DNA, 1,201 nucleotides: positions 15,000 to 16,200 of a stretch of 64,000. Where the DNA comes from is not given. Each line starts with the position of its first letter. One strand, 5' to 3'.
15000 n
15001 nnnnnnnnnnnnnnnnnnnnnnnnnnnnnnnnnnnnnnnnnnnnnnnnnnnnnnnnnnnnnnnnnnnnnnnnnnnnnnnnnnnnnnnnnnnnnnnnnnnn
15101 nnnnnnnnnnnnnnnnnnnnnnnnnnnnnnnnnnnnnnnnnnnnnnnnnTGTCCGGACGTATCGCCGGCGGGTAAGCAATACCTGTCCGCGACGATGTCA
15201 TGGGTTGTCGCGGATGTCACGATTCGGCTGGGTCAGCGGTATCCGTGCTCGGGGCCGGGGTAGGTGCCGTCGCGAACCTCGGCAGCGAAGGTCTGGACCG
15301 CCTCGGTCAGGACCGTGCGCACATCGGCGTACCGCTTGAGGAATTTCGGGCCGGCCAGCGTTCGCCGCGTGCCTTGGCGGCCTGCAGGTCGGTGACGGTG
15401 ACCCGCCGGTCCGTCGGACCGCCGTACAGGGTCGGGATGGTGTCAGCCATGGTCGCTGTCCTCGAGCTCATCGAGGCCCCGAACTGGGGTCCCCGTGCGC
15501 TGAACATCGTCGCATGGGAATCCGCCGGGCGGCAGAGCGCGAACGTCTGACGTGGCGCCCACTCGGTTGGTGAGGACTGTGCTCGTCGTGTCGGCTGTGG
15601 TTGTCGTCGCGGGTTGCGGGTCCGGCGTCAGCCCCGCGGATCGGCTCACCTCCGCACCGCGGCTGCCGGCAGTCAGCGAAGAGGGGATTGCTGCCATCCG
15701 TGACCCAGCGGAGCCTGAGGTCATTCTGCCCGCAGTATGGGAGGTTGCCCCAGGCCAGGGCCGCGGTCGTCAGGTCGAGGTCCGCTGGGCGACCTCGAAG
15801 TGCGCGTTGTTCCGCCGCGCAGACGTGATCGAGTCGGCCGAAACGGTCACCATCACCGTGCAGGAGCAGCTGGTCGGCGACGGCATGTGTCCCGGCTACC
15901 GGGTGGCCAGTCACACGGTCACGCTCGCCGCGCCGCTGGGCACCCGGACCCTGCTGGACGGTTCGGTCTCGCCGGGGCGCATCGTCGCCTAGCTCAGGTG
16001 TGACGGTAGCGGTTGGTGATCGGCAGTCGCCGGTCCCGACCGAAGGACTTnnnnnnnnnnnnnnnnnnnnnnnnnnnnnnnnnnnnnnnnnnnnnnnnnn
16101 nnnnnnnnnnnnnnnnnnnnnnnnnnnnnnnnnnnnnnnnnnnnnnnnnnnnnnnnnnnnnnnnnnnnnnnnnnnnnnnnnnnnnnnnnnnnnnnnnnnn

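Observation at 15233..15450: panB reduced to an N-terminal plus C-terminal stub by an internal deletion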

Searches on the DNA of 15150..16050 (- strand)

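Call 35: search_rna_families(source=window, start=15150, end=16050, threshold=evalue, max_evalue=10, show_alignments=2)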
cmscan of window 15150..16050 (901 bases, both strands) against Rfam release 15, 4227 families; matches with E-value up to 10: 2.
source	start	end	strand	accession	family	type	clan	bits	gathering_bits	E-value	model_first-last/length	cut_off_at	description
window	15614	15679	+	RF03281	mir-596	Gene; miRNA;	-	17.7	80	8.5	1-73/73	no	mir-596 microRNA precursor family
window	15626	15644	-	RF01138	sR23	Gene; snRNA; snoRNA; CD-box;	-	11.1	45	6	36-54/54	no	Small nucleolar RNA sR23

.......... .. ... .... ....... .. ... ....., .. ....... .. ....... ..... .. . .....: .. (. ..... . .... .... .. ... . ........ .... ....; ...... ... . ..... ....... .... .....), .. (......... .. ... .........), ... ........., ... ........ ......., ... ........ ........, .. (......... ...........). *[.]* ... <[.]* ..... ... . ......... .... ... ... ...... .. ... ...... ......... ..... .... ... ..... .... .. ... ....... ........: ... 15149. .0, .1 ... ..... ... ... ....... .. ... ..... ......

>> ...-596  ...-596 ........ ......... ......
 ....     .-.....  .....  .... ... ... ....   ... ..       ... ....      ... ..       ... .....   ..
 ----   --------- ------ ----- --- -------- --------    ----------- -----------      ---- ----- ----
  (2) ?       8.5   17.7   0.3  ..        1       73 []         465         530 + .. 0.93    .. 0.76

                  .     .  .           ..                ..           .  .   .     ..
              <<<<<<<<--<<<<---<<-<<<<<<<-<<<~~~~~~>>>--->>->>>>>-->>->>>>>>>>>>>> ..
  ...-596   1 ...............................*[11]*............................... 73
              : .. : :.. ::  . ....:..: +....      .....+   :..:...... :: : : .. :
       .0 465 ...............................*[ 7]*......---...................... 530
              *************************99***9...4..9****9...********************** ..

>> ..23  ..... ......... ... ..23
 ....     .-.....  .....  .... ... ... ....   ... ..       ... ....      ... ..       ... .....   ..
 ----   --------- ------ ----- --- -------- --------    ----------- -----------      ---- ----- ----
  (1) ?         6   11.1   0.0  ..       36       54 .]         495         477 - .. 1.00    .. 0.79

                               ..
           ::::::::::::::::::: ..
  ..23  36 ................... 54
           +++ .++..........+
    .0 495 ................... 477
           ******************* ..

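Call 44: search_rna_families(source=window, start=15435, end=15530, threshold=evalue, max_evalue=10, show_alignments=5)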
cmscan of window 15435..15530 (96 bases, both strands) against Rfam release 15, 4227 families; matches with E-value up to 10: 2.
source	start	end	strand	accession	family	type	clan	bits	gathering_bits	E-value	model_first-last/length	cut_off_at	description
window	15441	15511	-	RF01136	sR28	Gene; snRNA; snoRNA; CD-box;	-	8.6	39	2.5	1-55/55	no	Small nucleolar RNA sR28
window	15453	15530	+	RF01877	MIAT_exon5_3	Gene; lncRNA;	-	3.1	90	5.9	113-188/382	3'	Myocardial infarction associated transcript exon 5 conserved region 3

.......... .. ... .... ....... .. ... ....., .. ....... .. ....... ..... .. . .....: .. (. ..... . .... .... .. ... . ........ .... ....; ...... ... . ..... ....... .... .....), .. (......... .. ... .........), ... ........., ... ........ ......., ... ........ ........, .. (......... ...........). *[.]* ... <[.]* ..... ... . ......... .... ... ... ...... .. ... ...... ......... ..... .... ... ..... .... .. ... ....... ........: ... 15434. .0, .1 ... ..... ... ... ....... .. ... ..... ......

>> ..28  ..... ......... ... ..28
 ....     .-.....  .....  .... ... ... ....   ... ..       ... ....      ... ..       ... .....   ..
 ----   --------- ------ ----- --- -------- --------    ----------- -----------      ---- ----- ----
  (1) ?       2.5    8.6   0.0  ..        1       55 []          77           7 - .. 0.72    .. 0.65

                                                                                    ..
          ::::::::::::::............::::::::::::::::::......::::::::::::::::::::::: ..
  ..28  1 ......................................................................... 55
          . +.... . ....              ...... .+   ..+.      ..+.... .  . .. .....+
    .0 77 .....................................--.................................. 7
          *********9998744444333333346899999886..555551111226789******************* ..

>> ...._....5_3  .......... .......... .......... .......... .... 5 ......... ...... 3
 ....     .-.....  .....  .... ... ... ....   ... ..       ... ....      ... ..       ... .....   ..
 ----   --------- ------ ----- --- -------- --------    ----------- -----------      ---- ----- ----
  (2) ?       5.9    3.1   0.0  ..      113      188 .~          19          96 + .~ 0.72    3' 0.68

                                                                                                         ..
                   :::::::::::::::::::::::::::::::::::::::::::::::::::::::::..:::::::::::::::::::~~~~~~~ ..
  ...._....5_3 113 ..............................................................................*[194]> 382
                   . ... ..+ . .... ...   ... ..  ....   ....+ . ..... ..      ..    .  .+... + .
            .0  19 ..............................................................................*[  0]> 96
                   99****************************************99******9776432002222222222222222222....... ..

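Call 51: build_rna_model(alignment_id=A4, structure=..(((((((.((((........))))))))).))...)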
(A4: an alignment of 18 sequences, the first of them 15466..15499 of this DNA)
Model R1 built from alignment A4 (18 sequences, 37 columns); structure: as given.
model positions 34; base pairs 11; branch points 0; effective number of sequences 18; information 1.207 bits per position. Calibrated on 0.2 Mb of random sequence (short: E-values are rough).
structure used (alignment columns):
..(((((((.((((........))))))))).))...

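Call 52: search_with_rna_model(model_id=R1, sources=[window, L001, L002, L003, L004, L005, L006, L007, L008, L009, L010, L011, L012, L013, L014, L015, L016, L017, L018, L019, L020, L021, L022, L023, L024, L025, L026, L027, L028, L029, L030, L031, L032, L033, L034, L035, L036, L037, L038, L039, L040, L081, L082, L083, L084, L085, L086, L087, L088, L089, L090, L091, L092, L093, L094, L095, L096, L097, L098, L099, L100, L110], max_evalue=10)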
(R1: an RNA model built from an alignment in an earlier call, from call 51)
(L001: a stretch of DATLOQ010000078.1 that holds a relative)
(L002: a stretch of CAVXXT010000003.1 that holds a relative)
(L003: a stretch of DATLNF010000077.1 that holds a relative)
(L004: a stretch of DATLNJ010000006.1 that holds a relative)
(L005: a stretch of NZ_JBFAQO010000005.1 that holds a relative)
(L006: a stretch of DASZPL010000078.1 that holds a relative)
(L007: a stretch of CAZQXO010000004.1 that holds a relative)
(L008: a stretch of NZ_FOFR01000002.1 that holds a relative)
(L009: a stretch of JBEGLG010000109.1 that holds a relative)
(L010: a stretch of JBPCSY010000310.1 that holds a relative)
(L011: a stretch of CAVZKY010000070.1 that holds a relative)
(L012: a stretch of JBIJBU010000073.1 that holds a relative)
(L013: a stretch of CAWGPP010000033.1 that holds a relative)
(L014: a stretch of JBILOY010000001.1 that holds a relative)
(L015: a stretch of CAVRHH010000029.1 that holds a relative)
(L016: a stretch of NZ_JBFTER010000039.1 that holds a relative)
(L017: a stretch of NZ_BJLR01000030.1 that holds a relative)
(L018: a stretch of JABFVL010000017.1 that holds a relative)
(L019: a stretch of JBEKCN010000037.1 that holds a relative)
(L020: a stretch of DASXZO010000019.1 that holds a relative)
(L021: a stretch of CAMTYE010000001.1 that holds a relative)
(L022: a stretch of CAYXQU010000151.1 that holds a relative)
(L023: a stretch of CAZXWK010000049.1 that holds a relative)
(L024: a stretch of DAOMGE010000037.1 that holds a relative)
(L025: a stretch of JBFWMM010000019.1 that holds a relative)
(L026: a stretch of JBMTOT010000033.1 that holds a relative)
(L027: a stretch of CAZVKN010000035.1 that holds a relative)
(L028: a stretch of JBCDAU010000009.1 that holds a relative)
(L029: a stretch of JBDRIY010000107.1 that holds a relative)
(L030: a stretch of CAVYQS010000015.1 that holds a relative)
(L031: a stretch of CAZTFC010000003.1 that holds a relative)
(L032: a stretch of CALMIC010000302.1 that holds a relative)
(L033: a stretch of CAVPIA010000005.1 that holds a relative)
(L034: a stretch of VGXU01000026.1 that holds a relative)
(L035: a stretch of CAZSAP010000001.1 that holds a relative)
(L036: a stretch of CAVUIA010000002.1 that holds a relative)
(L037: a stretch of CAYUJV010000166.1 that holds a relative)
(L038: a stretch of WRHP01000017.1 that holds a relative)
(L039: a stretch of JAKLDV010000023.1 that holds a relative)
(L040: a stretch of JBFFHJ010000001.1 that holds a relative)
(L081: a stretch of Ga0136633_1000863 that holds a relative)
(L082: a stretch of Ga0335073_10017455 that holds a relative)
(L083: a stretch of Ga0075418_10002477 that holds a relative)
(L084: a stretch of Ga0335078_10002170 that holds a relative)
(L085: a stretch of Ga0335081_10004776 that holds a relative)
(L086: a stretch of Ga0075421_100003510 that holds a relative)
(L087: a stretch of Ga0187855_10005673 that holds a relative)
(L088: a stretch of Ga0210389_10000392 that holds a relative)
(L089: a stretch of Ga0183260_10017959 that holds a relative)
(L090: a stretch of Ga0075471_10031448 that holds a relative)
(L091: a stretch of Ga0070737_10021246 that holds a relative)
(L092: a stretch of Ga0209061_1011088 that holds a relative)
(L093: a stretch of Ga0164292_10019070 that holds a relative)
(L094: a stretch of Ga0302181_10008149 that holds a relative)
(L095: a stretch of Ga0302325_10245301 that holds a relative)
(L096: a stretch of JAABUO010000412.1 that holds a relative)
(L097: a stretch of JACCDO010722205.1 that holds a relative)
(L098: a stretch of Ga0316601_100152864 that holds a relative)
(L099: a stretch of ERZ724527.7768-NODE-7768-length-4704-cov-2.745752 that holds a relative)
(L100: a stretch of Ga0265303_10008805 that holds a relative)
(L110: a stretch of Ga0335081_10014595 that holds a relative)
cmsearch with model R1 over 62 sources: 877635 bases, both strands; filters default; matches with E-value up to 10: 68.
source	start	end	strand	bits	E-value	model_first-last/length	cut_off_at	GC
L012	6763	6796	+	47.7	4.4e-11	1-34/34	no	0.68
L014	13483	13516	+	47.7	4.4e-11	1-34/34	no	0.68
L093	4277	4310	+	47.7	4.4e-11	1-34/34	no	0.68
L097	3117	3150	+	47.7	4.4e-11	1-34/34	no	0.68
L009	10030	10063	+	46.8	8.3e-11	1-34/34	no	0.65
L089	1973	2006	+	46.7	8.8e-11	1-34/34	no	0.71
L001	6907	6940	+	46.3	1.2e-10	1-34/34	no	0.79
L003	12338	12371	+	45.6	1.9e-10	1-34/34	no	0.76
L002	11758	11791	+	45.1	2.8e-10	1-34/34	no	0.74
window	15466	15499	-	44.9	3.3e-10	1-34/34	no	0.74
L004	11944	11978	+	44.3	5.1e-10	1-34/34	no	0.71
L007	14089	14121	+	43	1.2e-09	1-34/34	no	0.76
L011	19774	19807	+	43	1.2e-09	1-34/34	no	0.74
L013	20379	20412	+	42.2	2.3e-09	1-34/34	no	0.76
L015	16991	17024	+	42.2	2.3e-09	1-34/34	no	0.76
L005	11874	11906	+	41.6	3.3e-09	1-34/34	no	0.79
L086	5832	5867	+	40.9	5.7e-09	1-34/34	no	0.67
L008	18832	18866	+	39.6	1.4e-08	1-34/34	no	0.74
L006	7928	7958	+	38.9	2.2e-08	1-34/34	no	0.68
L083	2956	2992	+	38.6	2.8e-08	1-34/34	no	0.76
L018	8962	8993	+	33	1.5e-06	1-34/34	no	0.59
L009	1373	1405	-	24.6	0.00056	1-34/34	no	0.7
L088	3146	3167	+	19.4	0.023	6-27/34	no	0.82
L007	239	268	-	17.8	0.072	1-34/34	no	0.7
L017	13037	13068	+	17.2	0.11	1-34/34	no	0.84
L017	8059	8089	-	16.1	0.24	1-34/34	no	0.74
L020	10060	10106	+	15.5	0.37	1-34/34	no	0.77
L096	9087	9110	+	15.2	0.47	1-34/34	no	0.75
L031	12826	12848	+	14.9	0.57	1-34/34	no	0.78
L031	4191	4211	+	13.7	1.4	1-34/34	no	0.62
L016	9884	9936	-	13.2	1.8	1-34/34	no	0.81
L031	4451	4486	-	13.1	2.1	1-34/34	no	0.75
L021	14469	14488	+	13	2.1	1-34/34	no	0.8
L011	20267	20298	+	13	2.2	1-34/34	no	0.81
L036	4465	4500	-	12.9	2.3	1-34/34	no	0.75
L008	3713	3748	-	12.9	2.3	1-34/34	no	0.75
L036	4212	4261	-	12.8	2.5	1-34/34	no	0.66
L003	15181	15212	-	12.7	2.6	1-34/34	no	0.72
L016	1413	1434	-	12.6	3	5-28/34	no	0.91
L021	9353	9381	-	12.6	3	1-34/34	no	0.69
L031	17700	17738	-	12.5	3.1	1-34/34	no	0.69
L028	8867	8900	+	12.3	3.5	1-34/34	no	0.74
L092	5870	5887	+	12.3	3.5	1-17/34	3'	0.72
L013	10139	10154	+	12.3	3.6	1-34/34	no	0.69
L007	12295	12323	-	12.1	4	1-34/34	no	0.72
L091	2954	2998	-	12.1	4.2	1-34/34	no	0.73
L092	4551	4595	-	12.1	4.2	1-34/34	no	0.73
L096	9124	9149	+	12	4.3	1-34/34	no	0.85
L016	11199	11231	-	12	4.5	1-34/34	no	0.76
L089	4445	4467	-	11.9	4.7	5-28/34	no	0.87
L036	1064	1089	+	11.8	5.2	1-34/34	no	0.85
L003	7918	7935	-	11.7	5.4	1-34/34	no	0.89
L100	5058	5090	+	11.7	5.5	1-34/34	no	0.7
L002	15411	15427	-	11.6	5.7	1-34/34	no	0.88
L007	13232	13274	+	11.5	6.1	1-34/34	no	0.67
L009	2353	2382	+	11.4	6.7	1-34/34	no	0.7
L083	1942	1976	-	11.2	7.6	1-34/34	no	0.83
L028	12413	12449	+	11.2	7.9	1-34/34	no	0.81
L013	12905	12934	+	11.2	8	1-34/34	no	0.8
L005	332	381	-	11.1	8.2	1-34/34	no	0.76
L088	932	991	+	11.1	8.5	1-34/34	no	0.7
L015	3465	3488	+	11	8.7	1-34/34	no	0.83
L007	10210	10232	+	10.9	9.5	1-34/34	no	0.83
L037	4024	4053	-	10.9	9.5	1-34/34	no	0.7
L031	21376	21404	+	10.9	9.9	1-34/34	no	0.79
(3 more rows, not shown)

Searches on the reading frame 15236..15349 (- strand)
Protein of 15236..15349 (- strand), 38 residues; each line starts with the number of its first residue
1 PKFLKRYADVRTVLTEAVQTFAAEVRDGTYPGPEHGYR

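Call 6: search_protein_families(library=pfam, proteins=[window:15236-15349:-], max_evalue=10)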
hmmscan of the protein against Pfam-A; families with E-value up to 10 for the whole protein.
seq(38 aa): 2 families
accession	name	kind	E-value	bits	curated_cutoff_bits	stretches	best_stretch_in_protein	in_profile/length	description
PF02548.21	Pantoate_transf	-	1.2e-06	28.7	28.7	1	1-32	227-258/259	Ketopantoate hydroxymethyltransferase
PF24102.1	FLAD1_M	-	0.14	12.4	27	1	9-37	15-43/78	FAD synthase, middle domain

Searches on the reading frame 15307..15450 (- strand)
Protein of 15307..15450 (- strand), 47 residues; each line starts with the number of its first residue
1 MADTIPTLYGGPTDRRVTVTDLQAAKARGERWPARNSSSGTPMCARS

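Call 6: search_protein_families(library=pfam, proteins=[window:15310-15450:-], max_evalue=10)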
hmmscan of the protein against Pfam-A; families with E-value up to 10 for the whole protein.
seq(47 aa): 1 family
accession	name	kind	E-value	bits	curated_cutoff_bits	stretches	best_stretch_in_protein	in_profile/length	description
PF01957.25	NfeD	-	0.16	12.7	29.1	1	15-38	7-34/57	NfeD-like C-terminal, partner-binding domain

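Call 14: find_encoding_contigs(protein=window:15307-15450:-, flank=5000, max_places=4)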
Protein window:15307-15450:- (47 aa): no gene with exactly this product is on record in the collection.

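Call 22: find_homologous_proteins(query=window:15310-15450:-, max_evalue=0.001)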
Query seq(47 aa) (47 aa): 2 proteins with E <= 0.001 among 2 candidates.
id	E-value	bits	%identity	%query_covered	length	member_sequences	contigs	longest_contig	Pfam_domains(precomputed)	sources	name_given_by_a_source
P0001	4.3e-24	99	100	100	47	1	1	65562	-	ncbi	-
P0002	8.6e-6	43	85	57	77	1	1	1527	PF02548.22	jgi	jgi:3-methyl-2-oxobutanoate hydroxymethyltransferase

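Call 24: list_cluster_members(proteins=[P0001])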
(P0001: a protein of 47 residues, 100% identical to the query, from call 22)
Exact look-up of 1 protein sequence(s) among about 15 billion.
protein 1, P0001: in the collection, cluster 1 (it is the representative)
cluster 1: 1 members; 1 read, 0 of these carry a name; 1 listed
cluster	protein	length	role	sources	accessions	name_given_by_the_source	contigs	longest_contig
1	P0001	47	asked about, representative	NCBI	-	-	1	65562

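Call 25: find_encoding_contigs(protein=P0001, flank=10000, max_places=4)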
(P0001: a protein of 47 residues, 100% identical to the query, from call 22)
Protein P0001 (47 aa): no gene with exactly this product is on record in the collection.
